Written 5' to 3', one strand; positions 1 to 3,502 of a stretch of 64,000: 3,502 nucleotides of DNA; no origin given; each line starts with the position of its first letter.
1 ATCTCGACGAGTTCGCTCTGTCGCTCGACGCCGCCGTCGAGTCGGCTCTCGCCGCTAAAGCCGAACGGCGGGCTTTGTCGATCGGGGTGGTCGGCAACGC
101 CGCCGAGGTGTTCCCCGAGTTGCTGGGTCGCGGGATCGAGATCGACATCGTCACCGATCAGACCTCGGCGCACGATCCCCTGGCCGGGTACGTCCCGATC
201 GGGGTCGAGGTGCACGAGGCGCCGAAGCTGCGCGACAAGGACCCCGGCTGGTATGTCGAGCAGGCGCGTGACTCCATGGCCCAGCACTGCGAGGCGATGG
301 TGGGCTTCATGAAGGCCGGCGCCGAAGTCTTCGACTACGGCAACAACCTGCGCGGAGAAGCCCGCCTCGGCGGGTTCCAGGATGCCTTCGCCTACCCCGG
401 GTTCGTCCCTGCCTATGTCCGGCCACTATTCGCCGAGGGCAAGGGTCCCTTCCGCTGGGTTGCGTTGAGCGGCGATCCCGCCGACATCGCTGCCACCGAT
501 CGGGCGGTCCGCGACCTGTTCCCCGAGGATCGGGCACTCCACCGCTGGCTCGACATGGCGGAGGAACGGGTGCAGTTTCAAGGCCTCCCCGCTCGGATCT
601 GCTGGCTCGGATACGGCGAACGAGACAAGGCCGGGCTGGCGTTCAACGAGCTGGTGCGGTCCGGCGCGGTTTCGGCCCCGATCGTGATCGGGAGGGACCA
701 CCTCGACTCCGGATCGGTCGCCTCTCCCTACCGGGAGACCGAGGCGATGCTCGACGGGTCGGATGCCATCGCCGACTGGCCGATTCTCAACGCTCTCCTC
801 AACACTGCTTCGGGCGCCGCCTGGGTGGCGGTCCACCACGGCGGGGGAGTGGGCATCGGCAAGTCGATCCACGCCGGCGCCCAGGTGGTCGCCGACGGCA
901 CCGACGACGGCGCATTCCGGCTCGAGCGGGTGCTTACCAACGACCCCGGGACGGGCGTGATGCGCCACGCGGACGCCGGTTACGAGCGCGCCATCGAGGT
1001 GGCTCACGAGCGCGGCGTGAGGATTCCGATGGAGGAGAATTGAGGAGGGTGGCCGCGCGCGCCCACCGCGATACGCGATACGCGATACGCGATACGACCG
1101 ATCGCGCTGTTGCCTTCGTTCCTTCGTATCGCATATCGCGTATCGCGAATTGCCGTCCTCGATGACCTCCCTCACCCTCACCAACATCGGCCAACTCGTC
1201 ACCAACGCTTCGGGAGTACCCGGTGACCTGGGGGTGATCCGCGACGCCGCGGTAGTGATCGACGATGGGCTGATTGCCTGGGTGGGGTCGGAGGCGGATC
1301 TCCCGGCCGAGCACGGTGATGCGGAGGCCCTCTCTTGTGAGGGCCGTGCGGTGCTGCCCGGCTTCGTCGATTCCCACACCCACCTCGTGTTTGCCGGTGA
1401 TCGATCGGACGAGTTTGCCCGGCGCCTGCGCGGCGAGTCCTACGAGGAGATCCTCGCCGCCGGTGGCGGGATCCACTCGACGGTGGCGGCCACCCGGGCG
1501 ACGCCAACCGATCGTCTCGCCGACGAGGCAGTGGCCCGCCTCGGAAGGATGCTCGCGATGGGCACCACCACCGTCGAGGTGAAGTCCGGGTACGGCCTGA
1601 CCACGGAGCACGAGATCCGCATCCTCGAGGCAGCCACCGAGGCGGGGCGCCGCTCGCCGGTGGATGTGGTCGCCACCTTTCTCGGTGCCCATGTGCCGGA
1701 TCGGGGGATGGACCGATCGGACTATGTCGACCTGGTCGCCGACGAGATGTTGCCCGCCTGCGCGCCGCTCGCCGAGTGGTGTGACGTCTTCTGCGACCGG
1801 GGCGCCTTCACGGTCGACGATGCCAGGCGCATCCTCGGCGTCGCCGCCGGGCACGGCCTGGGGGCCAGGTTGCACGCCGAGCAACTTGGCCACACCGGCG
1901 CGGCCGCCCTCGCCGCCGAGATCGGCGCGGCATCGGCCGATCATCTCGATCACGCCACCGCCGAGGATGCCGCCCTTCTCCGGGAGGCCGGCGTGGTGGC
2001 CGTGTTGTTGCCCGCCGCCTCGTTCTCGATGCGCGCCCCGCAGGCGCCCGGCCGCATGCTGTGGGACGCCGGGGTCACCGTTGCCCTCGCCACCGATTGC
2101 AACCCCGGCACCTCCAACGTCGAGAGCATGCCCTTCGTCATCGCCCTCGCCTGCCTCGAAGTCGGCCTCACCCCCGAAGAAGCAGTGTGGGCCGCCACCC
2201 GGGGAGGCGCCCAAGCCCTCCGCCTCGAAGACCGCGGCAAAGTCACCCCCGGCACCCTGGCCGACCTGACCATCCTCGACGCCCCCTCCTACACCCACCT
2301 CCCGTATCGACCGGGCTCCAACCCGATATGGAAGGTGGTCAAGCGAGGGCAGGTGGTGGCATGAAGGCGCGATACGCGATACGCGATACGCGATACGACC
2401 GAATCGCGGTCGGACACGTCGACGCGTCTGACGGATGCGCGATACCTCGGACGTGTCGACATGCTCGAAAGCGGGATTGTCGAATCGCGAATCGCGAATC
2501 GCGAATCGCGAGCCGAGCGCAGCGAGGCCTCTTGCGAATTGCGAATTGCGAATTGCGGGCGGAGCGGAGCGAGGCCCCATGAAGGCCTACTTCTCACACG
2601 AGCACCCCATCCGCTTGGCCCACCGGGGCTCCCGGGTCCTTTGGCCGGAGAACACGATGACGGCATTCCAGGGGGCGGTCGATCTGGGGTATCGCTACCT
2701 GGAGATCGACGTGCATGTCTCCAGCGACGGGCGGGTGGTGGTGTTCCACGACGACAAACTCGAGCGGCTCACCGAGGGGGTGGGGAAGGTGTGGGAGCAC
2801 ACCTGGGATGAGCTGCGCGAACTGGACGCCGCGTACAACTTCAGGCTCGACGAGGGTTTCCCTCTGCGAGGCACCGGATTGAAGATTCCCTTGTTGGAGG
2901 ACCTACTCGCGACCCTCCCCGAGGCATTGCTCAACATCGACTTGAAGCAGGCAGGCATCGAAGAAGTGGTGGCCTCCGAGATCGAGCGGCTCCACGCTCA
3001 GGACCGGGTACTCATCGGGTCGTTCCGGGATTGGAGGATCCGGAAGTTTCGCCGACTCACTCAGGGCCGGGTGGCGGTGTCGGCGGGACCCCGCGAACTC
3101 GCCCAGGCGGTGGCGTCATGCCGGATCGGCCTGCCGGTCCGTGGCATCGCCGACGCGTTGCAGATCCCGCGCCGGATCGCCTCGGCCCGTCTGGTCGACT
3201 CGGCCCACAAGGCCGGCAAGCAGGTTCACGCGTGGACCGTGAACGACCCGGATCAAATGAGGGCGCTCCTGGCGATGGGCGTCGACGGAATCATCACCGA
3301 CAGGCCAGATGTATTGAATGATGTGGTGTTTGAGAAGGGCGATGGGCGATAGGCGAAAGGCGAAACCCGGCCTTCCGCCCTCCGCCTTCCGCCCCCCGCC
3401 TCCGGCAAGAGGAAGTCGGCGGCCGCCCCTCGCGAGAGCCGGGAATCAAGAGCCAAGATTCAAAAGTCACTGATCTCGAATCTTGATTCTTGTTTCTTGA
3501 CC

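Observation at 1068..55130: Most intergenic spacers are built from tandem repeats with a strict 7-nt period, in many different unit sequences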

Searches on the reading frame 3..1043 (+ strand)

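Call 11: search_protein_families(library=pfam, proteins=[window:3-1043:+])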
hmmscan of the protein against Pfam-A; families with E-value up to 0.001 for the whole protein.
window:3-1043:+ (346 aa): 2 families
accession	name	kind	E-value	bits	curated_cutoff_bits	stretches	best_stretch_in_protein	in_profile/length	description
PF17392.7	Urocanase_C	-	1.5e-93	312.1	23.6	1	141-335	1-195/196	Urocanase C-terminal domain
PF01175.24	Urocanase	-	1e-47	163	23.2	1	1-138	72-209/209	Urocanase Rossmann-like domain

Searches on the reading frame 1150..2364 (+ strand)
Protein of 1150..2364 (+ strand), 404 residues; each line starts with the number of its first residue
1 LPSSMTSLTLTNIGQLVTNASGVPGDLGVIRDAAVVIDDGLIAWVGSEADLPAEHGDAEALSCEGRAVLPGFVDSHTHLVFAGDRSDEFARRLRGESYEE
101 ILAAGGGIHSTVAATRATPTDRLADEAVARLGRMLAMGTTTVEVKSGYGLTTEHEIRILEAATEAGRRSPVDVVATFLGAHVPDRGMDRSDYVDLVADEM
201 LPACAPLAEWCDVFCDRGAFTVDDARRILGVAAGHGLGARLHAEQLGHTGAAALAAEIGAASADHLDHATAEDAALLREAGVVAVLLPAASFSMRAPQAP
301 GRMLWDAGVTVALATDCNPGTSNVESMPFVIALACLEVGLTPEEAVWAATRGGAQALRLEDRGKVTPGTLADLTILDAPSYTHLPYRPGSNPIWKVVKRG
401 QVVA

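Call 10: find_homologous_proteins(query=window:1150-2364:+, max_evalue=1e-30)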
Query window:1150-2364:+ (404 aa): 8000 proteins with E <= 1e-30 among 8000 candidates; the best 120 are listed.
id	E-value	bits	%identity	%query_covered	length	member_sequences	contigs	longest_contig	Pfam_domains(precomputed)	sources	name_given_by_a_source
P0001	2.1e-258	875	100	99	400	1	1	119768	PF07969.18,PF22039.2,PF01979.27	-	-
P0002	3.6e-226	768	87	99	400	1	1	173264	PF07969.18,PF22039.2,PF01979.27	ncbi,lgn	ncbi:MAG: imidazolonepropionase [Acidimicrobiia bacterium]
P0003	2.3e-220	749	86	100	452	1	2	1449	PF07969.18,PF22039.2,PF01979.27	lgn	-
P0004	4.3e-215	732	85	95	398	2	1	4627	PF07969.18,PF01979.27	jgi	jgi:imidazolonepropionase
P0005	1.7e-214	730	84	99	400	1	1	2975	PF07969.18,PF22039.2,PF01979.27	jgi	-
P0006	4.6e-214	729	84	99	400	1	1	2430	PF07969.18,PF22039.2,PF01979.27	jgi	jgi:imidazolonepropionase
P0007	6.1e-214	728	84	99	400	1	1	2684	PF07969.18,PF22039.2,PF01979.27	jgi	jgi:imidazolonepropionase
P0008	2.1e-213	726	84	99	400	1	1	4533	PF07969.18,PF22039.2,PF01979.27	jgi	jgi:imidazolonepropionase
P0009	5.9e-213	725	84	99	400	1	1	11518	PF07969.18,PF22039.2,PF01979.27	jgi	jgi:imidazolonepropionase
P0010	6.7e-213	725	84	99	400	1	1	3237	PF07969.18,PF22039.2,PF01979.27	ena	-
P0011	4.7e-212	722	83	96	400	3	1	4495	PF07969.18,PF22039.2,PF01979.27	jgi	jgi:imidazolonepropionase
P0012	2.1e-210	717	82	99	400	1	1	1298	PF07969.18,PF22039.2,PF01979.27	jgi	jgi:imidazolonepropionase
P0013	5.9e-210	715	82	99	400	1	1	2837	PF07969.18,PF22039.2,PF01979.27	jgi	jgi:imidazolonepropionase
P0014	5.3e-206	702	80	99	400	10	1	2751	PF07969.18,PF01979.27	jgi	jgi:imidazolonepropionase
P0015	5.9e-203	692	93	83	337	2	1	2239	PF07969.18,PF01979.27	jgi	jgi:imidazolonepropionase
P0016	3.0e-198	677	78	99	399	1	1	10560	PF07969.18,PF01979.27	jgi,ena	-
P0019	4.7e-192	656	76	98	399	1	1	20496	PF07969.18,PF22039.2,PF01979.27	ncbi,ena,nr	ncbi:MAG TPA: imidazolonepropionase [Acidimicrobiia bacterium]|nr:imidazolonepropionase [Acidimicrob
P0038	6.0e-177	606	73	98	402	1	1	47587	PF07969.18,PF01979.27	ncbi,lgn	-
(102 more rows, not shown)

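Call 11: search_protein_families(library=pfam, proteins=[window:1150-2364:+])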
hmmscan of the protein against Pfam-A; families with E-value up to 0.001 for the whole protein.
window:1150-2364:+ (404 aa): 3 families
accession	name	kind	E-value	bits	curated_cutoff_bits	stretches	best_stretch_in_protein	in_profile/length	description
PF07969.17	Amidohydro_3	-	6.9e-22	79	29.7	2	90-404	127-472/472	Amidohydrolase family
PF01979.26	Amidohydro_1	-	1.1e-18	68.1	25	1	68-403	2-345/345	Amidohydrolase family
PF22039.1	HUTI_composite_bact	-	1.9e-07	31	25.5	1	33-58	1-26/26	Imidazolonepropionase-like composite domain, bacteria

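Call 12: find_encoding_contigs(protein=P0002, flank=10000, max_places=3)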
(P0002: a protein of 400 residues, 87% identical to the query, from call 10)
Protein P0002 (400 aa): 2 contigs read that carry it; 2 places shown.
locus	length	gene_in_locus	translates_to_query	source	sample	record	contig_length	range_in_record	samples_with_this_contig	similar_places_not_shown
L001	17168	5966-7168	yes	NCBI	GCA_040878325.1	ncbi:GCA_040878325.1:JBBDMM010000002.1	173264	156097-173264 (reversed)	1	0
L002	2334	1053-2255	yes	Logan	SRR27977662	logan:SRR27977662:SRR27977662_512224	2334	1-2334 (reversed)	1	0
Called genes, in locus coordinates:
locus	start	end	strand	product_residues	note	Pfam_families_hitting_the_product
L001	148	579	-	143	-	PF00472:RF-1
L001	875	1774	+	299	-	PF00491:Arginase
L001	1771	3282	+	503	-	PF00221:Lyase_aromatic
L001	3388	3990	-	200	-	PF14333:DUF4389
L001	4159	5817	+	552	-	PF17391:Urocanase_N, PF01175:Urocanase, PF17392:Urocanase_C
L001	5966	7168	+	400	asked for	PF22039:HUTI_composite_bact (faint), PF01979:Amidohydro_1, PF07969:Amidohydro_3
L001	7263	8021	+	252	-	PF03009:GDPD, PF13653:GDPD_2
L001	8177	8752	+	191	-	-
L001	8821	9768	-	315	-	PF02653:BPD_transp_2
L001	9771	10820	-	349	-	PF02653:BPD_transp_2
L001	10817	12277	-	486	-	PF00005:ABC_tran, PF13304:AAA_21 (faint), PF00005:ABC_tran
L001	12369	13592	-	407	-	PF02608:Bmp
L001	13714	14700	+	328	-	PF00962:A_deaminase, PF19326:AMP_deaminase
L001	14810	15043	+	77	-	-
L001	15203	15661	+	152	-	PF00376:MerR, PF13411:MerR_1, PF09278:MerR-DNA-bind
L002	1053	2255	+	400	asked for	PF22039:HUTI_composite_bact (faint), PF01979:Amidohydro_1, PF07969:Amidohydro_3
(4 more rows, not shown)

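Call 13: find_encoding_contigs(protein=P0019, flank=10000, max_places=3)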
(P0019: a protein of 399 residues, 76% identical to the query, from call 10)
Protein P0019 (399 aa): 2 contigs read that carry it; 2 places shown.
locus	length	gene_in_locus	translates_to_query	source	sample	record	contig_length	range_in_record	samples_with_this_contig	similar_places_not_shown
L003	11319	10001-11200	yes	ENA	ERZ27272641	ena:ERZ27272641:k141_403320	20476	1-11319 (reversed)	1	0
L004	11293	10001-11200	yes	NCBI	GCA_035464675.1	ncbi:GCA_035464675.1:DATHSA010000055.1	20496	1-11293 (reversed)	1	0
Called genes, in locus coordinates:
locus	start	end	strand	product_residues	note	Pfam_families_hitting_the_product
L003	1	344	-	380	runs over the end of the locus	-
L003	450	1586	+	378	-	PF04107:GCS2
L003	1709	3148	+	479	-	PF01523:PmbA_TldD_1st, PF19290:PmbA_TldD_2nd (weak), PF19289:PmbA_TldD_3rd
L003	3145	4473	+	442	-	PF19289:PmbA_TldD_3rd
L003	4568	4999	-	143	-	PF00472:RF-1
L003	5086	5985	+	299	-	PF00491:Arginase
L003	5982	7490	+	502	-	PF00221:Lyase_aromatic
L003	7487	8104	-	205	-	PF14333:DUF4389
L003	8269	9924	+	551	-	PF17391:Urocanase_N, PF01175:Urocanase, PF17392:Urocanase_C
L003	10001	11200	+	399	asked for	PF22039:HUTI_composite_bact (weak), PF01979:Amidohydro_1, PF07969:Amidohydro_3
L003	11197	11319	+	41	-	?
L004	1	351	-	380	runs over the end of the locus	-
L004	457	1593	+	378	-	PF04107:GCS2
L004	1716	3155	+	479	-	PF01523:PmbA_TldD_1st, PF19290:PmbA_TldD_2nd (weak), PF19289:PmbA_TldD_3rd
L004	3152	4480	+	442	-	PF19289:PmbA_TldD_3rd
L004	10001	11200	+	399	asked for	PF22039:HUTI_composite_bact (weak), PF01979:Amidohydro_1, PF07969:Amidohydro_3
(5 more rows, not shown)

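Call 14: find_encoding_contigs(protein=P0038, flank=10000, max_places=3)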
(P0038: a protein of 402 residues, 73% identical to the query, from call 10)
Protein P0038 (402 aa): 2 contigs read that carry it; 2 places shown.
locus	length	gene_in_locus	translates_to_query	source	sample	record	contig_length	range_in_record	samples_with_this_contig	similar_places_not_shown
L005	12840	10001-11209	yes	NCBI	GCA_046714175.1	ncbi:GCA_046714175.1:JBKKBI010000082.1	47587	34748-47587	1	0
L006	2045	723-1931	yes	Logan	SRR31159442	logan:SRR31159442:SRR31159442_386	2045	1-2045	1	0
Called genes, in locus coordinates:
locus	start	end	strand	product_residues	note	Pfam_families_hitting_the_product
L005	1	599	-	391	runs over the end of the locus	-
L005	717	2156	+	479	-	PF01523:PmbA_TldD_1st, PF19290:PmbA_TldD_2nd (weak), PF19289:PmbA_TldD_3rd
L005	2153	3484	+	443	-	PF19289:PmbA_TldD_3rd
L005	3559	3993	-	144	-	PF00472:RF-1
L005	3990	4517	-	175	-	PF03640:Lipoprotein_15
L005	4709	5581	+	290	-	PF00491:Arginase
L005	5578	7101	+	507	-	PF00221:Lyase_aromatic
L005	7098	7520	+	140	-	-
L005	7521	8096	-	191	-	-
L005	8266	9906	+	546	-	PF17391:Urocanase_N, PF01175:Urocanase, PF17392:Urocanase_C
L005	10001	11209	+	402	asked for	PF01979:Amidohydro_1, PF07969:Amidohydro_3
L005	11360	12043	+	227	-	PF03009:GDPD, PF13653:GDPD_2 (weak)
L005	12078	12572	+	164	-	PF06445:GyrI-like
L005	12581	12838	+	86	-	?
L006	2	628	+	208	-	?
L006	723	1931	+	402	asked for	PF01979:Amidohydro_1, PF07969:Amidohydro_3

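Call 29: find_related_loci(query=P0001, collection=genome_contigs, flank=10000)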
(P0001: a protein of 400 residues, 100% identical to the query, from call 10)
Query P0001 (400 aa) in genome_contigs; peptide patterns used: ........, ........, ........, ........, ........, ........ (x = any residue, [..] = any of these).
600 stretches matched a pattern (row limit reached: there are more); 579 encode a relative of the query (tblastn E <= 1e-3); the best 80 are kept; 80 distinct loci.
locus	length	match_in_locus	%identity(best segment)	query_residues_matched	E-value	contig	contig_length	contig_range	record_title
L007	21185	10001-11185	74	4-399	0e+0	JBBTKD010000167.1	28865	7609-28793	MAG: Actinomycetota bacterium isolate H52-bin068_1 H52_bin068_1_000000000167, whole genome shotgun sequence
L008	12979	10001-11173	68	4-394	1e-162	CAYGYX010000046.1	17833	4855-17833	MAG TPA_asm: uncultured Acidimicrobiia bacterium isolate ERP119294_co1_434 genome assembly, contig: NODE_3957_length_178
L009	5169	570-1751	70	3-396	3e-160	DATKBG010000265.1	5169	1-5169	MAG TPA_asm: Acidimicrobiia bacterium isolate SMAG_U14414 k141_3894638, whole genome shotgun sequence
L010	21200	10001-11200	61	3-400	4e-146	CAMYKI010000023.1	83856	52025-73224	MAG: uncultured Acidimicrobiaceae bacterium isolate FCS_M_Acidobacteriota_18 genome assembly, contig: scaffold_765, whol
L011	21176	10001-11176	62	4-387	2e-135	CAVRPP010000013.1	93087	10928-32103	MAG: uncultured Actinomycetota bacterium isolate MFD03551.bin.1.99 genome assembly, contig: contig_67462, whole genome s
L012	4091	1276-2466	62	1-395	7e-133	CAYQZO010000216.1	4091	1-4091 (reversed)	MAG TPA_asm: uncultured Acidimicrobiaceae bacterium isolate SRP321284_co1_71 genome assembly, contig: NODE_33685_length_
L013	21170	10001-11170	59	1-396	1e-138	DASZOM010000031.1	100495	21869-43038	MAG TPA_asm: Acidimicrobiia bacterium isolate SMAG_U5945 k141_3430739, whole genome shotgun sequence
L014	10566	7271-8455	61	1-399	9e-130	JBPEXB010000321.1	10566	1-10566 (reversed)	MAG: Acidimicrobiia bacterium isolate MAG13 MAG13_MAG13_321, whole genome shotgun sequence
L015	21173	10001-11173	51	6-392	6e-111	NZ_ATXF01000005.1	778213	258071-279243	Agromyces italicus DSM 16388 H516DRAFT_scaffold00002.2_C, whole genome shotgun sequence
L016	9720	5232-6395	50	4-399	4e-111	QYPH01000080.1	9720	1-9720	MAG: Actinobacteria bacterium isolate PowLak16_MAG33 c_000000043832, whole genome shotgun sequence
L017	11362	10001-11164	49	4-399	1e-110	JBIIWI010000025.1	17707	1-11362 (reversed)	MAG: Ilumatobacteraceae bacterium isolate ME2005-04-11_3300042883_group2_bin184 Rohwer_bin84_scaffold_1895_c1, whole gen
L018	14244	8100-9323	54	4-400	2e-110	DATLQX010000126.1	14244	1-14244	MAG TPA_asm: Chloroflexota bacterium isolate SMAG_U13889 k141_555056, whole genome shotgun sequence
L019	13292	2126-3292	54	4-400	9e-110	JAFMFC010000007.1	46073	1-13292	MAG: Ilumatobacteraceae bacterium isolate CPBay_Sum0_6L08_7 NODE_251_length_46073_cov_5.968469, whole genome shotgun seq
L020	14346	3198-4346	53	23-400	2e-109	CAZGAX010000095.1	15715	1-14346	MAG TPA_asm: uncultured Halobacteriales archaeon isolate binchicken_co198_17 genome assembly, contig: NODE_175_length_15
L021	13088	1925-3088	52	4-399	7e-109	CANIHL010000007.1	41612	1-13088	MAG: Acidimicrobiaceae bacterium isolate RE-9nov16-224 genome assembly, contig: RE-9nov16-C1458, whole genome shotgun se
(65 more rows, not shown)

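Call 45: find_related_loci(query=P0001, collection=metagenome_contigs, flank=3000)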
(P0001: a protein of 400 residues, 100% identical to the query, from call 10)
Query P0001 (400 aa) in metagenome_contigs; peptide patterns used: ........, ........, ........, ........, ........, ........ (x = any residue, [..] = any of these).
600 stretches matched a pattern (row limit reached: there are more); 589 encode a relative of the query (tblastn E <= 1e-3); the best 80 are kept; 80 distinct loci.
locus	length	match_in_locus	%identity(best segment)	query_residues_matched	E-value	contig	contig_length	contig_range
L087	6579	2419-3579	71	4-390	4e-173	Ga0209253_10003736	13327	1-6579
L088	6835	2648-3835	75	4-399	2e-170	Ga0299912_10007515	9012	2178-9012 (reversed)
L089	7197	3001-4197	57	2-398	3e-142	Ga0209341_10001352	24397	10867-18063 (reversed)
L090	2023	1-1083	70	68-399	2e-148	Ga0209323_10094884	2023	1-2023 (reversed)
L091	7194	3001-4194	61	4-399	2e-130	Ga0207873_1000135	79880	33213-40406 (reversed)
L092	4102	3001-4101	56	1-372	1e-123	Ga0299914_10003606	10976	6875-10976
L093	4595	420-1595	53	6-399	2e-120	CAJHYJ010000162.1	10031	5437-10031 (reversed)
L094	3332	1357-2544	53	3-396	3e-116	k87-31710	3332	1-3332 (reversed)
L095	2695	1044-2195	53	1-394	2e-117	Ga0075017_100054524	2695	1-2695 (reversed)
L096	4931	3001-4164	49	4-399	9e-112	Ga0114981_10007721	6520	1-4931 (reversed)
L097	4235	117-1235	48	1-388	9e-112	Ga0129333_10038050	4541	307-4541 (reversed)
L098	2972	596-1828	48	3-399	1e-112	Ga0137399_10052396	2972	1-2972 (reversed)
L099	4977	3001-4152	52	1-391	5e-109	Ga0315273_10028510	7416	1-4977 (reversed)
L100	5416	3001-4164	52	4-399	1e-108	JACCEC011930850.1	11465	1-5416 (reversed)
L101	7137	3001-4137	52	1-389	1e-107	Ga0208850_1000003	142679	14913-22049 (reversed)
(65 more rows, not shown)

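Call 46: find_encoding_contigs(protein=P0009, flank=10000, max_places=2)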
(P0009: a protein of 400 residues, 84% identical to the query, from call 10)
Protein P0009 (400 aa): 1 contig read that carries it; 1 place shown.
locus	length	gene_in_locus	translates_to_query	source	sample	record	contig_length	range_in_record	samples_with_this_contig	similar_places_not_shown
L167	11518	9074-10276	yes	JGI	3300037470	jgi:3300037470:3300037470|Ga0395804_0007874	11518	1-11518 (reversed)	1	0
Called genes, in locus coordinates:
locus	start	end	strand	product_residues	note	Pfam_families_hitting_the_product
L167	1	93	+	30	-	?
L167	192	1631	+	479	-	PF01523:PmbA_TldD_1st, PF19290:PmbA_TldD_2nd (weak), PF19289:PmbA_TldD_3rd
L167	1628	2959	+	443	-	PF19289:PmbA_TldD_3rd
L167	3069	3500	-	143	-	PF00472:RF-1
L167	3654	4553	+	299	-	PF00491:Arginase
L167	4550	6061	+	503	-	PF00221:Lyase_aromatic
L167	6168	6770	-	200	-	PF14333:DUF4389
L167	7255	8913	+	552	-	PF17391:Urocanase_N, PF01175:Urocanase, PF17392:Urocanase_C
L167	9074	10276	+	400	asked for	PF22039:HUTI_composite_bact (weak), PF01979:Amidohydro_1, PF07969:Amidohydro_3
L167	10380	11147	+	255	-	PF03009:GDPD, PF13653:GDPD_2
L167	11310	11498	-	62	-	-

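Call 47: find_encoding_contigs(protein=P0016, flank=10000, max_places=2)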
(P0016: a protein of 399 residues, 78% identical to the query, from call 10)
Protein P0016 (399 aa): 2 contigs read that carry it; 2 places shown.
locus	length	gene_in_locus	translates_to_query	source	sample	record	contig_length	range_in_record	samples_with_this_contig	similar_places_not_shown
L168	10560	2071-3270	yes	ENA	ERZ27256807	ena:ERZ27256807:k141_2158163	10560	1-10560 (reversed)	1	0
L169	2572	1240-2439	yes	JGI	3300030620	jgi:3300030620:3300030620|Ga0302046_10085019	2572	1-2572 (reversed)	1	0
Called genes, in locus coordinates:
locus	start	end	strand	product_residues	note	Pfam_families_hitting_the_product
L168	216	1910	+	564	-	PF17391:Urocanase_N, PF01175:Urocanase, PF17392:Urocanase_C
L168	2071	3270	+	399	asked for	PF01979:Amidohydro_1, PF07969:Amidohydro_3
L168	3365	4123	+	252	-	PF03009:GDPD, PF13653:GDPD_2 (weak)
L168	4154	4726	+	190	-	-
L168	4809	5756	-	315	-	PF02653:BPD_transp_2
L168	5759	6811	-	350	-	PF02653:BPD_transp_2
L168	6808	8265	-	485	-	PF00005:ABC_tran, PF13304:AAA_21 (faint), PF00005:ABC_tran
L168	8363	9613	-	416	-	PF02608:Bmp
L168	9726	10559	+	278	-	?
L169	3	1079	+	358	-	?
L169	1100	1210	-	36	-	-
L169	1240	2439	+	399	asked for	PF01979:Amidohydro_1, PF07969:Amidohydro_3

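Call 48: find_encoding_contigs(protein=P0015, flank=10000, max_places=2)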
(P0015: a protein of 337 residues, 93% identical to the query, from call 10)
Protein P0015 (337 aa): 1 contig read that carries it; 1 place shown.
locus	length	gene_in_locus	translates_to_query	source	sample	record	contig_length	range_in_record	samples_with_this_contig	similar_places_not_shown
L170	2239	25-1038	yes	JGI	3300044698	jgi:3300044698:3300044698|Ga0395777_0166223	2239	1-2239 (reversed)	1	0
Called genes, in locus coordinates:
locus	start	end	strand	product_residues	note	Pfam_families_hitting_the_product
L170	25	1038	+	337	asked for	PF01979:Amidohydro_1, PF07969:Amidohydro_3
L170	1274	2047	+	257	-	PF03009:GDPD, PF13653:GDPD_2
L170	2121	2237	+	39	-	?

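Call 49: find_encoding_contigs(protein=P0004, flank=10000, max_places=2)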
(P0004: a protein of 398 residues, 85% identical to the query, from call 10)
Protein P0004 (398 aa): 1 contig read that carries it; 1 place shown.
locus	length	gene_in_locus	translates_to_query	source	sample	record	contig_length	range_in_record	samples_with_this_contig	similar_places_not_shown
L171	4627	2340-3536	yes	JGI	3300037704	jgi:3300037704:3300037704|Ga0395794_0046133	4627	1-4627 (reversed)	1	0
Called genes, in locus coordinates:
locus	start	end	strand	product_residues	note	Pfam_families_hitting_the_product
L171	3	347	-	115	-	?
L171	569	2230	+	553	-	PF17391:Urocanase_N, PF01175:Urocanase, PF17392:Urocanase_C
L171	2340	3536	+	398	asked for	PF01979:Amidohydro_1, PF07969:Amidohydro_3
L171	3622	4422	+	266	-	PF03009:GDPD, PF13653:GDPD_2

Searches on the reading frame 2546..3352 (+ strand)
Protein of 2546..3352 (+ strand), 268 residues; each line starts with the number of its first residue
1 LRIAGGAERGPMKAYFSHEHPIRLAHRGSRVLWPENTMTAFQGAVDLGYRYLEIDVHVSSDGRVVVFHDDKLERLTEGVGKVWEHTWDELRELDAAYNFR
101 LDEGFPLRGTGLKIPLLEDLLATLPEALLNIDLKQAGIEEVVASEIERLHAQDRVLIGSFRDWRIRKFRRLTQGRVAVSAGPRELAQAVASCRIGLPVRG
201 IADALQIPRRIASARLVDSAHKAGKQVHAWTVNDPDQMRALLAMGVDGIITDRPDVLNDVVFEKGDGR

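Call 11: search_protein_families(library=pfam, proteins=[window:2546-3352:+])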
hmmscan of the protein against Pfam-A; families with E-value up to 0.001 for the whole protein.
window:2546-3352:+ (268 aa): 2 families
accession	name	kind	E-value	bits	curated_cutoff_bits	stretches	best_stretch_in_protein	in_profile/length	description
PF03009.23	GDPD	-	5.8e-47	161.3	23.6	1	26-255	1-243/244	Glycerophosphoryl diester phosphodiesterase family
PF13653.12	GDPD_2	-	2.6e-09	37.7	27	1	226-255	1-30/30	Glycerophosphoryl diester phosphodiesterase family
